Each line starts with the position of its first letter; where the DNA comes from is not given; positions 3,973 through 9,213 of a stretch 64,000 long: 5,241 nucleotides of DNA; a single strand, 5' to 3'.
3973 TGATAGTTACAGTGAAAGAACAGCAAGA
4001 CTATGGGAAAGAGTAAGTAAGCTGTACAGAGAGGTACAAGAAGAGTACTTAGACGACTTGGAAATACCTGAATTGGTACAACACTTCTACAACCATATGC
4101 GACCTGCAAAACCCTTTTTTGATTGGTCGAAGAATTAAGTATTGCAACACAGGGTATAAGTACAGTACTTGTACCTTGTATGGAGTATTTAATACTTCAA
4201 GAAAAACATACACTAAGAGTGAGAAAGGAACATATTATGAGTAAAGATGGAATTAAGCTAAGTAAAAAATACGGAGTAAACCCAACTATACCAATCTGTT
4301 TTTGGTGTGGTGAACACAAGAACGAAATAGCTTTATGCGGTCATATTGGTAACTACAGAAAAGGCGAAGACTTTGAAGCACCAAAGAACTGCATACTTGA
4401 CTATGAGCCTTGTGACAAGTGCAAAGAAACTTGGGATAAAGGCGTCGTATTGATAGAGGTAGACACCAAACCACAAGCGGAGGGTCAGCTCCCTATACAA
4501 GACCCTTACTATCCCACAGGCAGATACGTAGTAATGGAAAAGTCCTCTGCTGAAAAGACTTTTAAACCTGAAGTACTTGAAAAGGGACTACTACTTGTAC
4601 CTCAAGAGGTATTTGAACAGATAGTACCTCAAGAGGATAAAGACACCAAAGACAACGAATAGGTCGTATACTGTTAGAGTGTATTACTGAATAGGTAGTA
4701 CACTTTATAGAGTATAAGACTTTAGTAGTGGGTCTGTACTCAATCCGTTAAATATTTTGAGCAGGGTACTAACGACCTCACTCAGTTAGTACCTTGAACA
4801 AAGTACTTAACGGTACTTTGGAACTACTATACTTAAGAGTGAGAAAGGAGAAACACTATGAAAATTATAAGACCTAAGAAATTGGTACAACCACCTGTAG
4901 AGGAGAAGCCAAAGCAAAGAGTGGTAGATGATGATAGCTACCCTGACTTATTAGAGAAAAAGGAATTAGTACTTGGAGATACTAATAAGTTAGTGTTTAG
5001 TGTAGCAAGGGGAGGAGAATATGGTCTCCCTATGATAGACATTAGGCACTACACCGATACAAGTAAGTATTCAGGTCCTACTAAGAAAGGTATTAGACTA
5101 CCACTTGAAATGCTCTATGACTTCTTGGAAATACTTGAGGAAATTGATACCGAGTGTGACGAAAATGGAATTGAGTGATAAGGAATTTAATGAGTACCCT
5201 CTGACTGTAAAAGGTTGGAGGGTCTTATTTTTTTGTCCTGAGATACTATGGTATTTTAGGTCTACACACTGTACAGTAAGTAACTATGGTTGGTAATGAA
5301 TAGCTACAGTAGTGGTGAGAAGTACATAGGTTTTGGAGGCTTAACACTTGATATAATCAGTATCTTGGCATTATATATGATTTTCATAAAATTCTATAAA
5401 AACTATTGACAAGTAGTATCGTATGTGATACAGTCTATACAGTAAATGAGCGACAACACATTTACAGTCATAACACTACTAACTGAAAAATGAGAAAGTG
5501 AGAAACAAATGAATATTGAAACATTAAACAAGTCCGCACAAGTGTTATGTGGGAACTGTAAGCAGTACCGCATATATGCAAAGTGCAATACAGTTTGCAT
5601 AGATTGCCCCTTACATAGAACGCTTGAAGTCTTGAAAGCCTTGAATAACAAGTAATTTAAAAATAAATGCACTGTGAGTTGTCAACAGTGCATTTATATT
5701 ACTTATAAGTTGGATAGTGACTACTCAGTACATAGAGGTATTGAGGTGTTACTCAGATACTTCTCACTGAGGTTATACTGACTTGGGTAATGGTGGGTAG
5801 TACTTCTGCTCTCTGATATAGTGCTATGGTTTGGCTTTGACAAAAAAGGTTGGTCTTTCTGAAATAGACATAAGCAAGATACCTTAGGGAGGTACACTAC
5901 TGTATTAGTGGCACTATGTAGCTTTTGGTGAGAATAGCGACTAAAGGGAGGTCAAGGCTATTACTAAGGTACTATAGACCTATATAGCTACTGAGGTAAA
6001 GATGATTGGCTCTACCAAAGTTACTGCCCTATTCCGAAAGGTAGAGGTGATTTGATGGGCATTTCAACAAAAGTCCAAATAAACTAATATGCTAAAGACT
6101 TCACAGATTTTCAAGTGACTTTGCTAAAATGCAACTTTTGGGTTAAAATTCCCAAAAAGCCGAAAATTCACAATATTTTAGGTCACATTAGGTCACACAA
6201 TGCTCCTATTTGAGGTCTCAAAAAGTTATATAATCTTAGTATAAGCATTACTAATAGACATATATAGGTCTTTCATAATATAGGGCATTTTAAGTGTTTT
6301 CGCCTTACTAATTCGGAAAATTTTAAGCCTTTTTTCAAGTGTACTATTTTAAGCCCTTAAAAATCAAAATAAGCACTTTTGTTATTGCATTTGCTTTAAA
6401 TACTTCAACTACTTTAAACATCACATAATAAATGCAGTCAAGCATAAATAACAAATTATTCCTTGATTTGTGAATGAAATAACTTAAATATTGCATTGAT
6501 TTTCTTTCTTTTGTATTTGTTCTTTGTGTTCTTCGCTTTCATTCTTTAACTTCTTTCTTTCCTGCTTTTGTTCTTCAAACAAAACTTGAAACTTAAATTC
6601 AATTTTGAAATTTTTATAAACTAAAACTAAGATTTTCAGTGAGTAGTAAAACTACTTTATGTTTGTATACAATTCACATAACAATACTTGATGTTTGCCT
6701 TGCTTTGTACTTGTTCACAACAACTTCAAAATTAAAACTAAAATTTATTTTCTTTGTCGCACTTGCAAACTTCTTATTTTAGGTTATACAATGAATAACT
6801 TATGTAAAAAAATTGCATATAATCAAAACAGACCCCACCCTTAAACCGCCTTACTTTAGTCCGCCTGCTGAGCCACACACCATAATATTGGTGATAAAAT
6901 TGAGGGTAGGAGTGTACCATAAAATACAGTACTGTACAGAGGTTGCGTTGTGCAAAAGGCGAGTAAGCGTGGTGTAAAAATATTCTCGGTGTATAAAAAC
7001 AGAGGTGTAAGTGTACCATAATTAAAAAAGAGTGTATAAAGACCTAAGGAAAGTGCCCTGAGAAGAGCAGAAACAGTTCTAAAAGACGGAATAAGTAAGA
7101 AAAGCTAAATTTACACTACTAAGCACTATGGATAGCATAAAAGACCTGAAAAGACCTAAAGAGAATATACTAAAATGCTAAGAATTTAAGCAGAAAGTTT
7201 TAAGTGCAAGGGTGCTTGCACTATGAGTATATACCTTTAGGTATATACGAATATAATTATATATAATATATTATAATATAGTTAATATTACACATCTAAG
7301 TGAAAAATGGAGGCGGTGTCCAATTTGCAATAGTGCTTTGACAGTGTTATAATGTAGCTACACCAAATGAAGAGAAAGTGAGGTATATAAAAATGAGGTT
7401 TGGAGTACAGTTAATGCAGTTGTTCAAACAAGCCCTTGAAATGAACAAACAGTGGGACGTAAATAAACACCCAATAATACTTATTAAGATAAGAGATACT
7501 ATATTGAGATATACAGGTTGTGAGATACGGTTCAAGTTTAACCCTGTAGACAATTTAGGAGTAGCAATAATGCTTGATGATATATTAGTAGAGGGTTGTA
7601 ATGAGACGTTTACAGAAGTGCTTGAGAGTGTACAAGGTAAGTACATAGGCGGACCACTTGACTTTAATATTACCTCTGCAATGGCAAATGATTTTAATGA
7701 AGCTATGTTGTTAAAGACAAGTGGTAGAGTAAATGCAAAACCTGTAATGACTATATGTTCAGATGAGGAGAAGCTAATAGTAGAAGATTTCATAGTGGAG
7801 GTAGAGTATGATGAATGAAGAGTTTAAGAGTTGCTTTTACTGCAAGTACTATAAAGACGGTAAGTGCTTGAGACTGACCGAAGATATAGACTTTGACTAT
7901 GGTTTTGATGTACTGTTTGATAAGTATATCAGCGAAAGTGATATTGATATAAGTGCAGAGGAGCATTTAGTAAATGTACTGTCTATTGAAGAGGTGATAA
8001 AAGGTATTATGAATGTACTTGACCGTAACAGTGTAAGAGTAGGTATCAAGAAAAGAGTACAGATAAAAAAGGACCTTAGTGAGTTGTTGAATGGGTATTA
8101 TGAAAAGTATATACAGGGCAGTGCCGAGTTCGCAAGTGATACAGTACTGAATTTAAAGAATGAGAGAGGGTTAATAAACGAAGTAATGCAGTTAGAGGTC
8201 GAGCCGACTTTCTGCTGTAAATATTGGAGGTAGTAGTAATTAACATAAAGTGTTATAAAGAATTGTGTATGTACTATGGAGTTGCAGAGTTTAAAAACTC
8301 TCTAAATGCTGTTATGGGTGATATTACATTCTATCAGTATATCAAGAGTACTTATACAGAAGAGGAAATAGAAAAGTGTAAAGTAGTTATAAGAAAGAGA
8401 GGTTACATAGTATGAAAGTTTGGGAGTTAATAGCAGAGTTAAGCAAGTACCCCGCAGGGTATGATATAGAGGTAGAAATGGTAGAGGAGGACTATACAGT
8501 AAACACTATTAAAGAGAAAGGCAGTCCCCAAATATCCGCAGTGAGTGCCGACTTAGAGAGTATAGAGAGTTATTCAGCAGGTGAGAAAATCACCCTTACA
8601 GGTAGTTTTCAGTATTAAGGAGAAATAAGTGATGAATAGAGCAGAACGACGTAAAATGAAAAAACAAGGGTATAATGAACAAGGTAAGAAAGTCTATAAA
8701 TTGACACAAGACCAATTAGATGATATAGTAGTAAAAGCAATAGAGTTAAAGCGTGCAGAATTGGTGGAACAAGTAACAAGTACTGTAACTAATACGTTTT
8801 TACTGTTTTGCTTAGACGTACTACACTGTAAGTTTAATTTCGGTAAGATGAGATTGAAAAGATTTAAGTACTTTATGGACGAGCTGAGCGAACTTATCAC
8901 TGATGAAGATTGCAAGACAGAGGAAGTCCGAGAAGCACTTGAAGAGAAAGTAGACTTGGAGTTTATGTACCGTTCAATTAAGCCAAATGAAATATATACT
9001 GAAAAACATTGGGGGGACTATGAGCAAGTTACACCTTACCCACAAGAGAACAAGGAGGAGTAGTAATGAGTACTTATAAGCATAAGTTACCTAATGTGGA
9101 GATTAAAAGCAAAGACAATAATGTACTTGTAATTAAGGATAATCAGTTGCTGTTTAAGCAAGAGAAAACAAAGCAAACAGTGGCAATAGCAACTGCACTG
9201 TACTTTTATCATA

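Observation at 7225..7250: Identical 21-bp perfect palindrome at two module boundaries (7225-7250 and 48438-48463)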

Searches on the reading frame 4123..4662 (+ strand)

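Call 51: search_protein_families(library=phrogs, proteins=[window:4123-4662:+])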
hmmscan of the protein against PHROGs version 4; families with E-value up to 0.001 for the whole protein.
window:4123-4662:+ (179 aa): 1 family
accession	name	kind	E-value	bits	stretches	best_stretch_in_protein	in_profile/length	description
phrog_11852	-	unknown function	0.00081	20.4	0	57-168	14-112/122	-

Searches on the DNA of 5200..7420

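Call 52: search_rna_families(source=window, start=5200, end=7420, threshold=evalue, max_evalue=5)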
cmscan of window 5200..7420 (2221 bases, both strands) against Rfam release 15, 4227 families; matches with E-value up to 5: 2.
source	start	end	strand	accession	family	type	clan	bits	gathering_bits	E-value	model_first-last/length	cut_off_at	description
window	5626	5698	+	RF02057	STnc40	Gene; sRNA;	-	21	45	1.6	1-70/70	no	Salmonella enterica sRNA STnc40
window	5944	6041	+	RF01964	RMST_3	Gene; lncRNA;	-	18.8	55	2.2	1-109/109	no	Rhabdomyosarcoma 2 associated transcript conserved region 3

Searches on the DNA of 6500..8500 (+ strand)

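Call 6: search_dna_similar(query=window:6500-8500:+, collection=phages, mode=near)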
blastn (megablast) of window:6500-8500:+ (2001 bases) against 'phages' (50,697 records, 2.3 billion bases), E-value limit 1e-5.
No match.

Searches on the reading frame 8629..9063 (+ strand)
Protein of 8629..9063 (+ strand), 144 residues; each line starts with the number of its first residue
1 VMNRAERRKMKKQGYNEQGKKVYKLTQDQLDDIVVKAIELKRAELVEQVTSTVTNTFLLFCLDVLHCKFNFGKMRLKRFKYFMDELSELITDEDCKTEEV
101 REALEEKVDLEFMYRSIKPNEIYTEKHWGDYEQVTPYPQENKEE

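Call 26: search_protein_families(library=phrogs, proteins=[window:8629-9063:+])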
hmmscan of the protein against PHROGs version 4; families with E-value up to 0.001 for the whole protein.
window:8629-9063:+ (144 aa): 2 families
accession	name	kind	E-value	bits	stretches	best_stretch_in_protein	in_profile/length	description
phrog_16126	-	unknown function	2e-12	48.2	1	2-113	1-117/122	-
phrog_17690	-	unknown function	6.4e-07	30.3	1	45-115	54-124/127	-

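Call 44: search_protein_families(library=pfam, max_evalue=0.01, proteins=[window:8629-9063:+])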
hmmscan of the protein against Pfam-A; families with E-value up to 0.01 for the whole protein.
window:8629-9063:+ (144 aa): 0 families
